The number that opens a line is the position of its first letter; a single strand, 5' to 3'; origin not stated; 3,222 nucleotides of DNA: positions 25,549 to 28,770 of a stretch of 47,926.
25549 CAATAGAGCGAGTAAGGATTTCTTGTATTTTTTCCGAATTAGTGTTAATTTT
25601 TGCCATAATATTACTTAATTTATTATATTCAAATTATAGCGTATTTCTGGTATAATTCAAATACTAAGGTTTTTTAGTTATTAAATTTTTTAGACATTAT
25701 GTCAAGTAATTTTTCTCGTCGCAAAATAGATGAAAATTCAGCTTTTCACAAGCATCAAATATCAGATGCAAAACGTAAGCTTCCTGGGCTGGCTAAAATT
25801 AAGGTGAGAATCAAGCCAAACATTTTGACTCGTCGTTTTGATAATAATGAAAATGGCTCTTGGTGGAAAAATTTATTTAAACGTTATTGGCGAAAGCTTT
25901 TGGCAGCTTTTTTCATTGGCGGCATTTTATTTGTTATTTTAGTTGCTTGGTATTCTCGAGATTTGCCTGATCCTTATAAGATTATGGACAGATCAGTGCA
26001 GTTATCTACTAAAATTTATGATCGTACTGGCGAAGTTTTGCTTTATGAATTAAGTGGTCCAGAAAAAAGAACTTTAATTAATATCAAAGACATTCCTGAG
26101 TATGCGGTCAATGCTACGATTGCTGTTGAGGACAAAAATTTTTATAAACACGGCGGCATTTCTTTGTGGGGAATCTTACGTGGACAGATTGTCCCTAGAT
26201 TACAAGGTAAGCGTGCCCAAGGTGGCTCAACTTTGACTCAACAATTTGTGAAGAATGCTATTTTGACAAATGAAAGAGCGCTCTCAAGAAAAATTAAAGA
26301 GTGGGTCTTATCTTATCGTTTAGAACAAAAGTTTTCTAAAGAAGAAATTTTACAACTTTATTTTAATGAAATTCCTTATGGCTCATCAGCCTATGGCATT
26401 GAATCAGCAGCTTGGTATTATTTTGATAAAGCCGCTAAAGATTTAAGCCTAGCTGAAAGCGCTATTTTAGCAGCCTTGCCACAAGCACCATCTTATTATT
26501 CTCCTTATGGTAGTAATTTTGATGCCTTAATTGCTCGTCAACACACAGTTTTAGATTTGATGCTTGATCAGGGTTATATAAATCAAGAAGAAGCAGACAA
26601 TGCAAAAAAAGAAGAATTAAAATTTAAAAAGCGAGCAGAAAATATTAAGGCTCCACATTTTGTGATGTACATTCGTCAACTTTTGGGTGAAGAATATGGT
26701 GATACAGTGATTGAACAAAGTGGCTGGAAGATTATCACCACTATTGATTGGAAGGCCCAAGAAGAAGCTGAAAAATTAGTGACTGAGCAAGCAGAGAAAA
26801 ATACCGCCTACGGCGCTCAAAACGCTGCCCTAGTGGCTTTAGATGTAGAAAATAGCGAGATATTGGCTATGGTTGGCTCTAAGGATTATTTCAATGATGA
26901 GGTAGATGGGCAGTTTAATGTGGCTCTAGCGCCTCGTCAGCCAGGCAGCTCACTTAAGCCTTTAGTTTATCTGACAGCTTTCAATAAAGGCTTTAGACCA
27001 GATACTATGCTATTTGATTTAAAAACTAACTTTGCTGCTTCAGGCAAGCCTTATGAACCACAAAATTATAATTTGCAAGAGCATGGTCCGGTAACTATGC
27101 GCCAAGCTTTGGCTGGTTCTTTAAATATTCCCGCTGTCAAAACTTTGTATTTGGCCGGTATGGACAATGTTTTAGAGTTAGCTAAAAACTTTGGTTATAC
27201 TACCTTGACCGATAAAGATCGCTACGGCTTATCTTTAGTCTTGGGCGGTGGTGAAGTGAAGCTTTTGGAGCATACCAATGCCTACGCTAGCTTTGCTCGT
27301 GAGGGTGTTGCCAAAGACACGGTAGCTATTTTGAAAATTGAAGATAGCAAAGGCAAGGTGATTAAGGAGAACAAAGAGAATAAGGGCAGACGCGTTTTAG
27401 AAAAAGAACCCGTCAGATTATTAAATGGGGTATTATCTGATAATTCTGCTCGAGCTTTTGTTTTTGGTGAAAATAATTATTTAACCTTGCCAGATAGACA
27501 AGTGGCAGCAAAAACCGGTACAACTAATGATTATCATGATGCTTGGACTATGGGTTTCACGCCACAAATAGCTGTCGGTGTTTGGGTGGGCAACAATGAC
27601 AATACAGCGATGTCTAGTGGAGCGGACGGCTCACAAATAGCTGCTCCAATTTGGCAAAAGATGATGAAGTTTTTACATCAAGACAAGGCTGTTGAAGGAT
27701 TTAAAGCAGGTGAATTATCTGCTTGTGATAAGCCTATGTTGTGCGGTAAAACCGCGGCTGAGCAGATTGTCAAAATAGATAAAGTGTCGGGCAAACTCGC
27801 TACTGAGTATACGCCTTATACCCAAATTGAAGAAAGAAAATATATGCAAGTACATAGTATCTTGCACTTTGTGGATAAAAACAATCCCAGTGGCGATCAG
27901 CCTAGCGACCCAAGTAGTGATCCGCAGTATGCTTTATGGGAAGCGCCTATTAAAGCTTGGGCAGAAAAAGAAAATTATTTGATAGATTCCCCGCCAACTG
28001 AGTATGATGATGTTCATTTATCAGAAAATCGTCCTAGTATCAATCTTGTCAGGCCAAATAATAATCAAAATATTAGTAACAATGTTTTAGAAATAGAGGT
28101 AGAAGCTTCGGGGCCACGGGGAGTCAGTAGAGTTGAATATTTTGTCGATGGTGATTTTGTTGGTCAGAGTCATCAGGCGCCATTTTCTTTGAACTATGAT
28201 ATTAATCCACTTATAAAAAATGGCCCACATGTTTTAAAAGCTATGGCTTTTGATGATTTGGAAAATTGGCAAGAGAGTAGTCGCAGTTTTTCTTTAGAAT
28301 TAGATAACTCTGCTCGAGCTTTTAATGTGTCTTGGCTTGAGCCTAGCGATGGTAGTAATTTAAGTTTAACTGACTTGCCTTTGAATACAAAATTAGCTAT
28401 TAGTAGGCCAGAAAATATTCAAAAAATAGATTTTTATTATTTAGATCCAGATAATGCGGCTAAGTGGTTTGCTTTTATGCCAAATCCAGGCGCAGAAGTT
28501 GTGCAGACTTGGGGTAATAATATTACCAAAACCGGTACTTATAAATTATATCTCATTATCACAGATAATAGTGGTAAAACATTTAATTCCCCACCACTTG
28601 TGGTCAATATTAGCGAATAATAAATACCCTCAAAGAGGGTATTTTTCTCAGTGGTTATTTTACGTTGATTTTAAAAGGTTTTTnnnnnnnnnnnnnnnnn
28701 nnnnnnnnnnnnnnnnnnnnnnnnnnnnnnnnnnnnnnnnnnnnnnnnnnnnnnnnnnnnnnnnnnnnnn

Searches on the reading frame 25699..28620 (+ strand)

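Call 47: search_protein_families(library=pfam, proteins=[window:25699-28620:+], max_evalue=0.001)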
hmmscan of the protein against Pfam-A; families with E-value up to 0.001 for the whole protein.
window:25699-28620:+ (973 aa): 3 families
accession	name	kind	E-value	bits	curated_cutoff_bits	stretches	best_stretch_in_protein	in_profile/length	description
PF00912.28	Transgly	-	3.6e-59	199.6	27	1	115-288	5-177/178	Transglycosylase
PF00905.27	Transpeptidase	-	3.8e-23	82.6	22.1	1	377-656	2-298/299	Penicillin binding protein transpeptidase domain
PF17957.7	Big_7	-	1.6e-14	54.8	24.1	1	779-848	1-70/70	Bacterial Ig domain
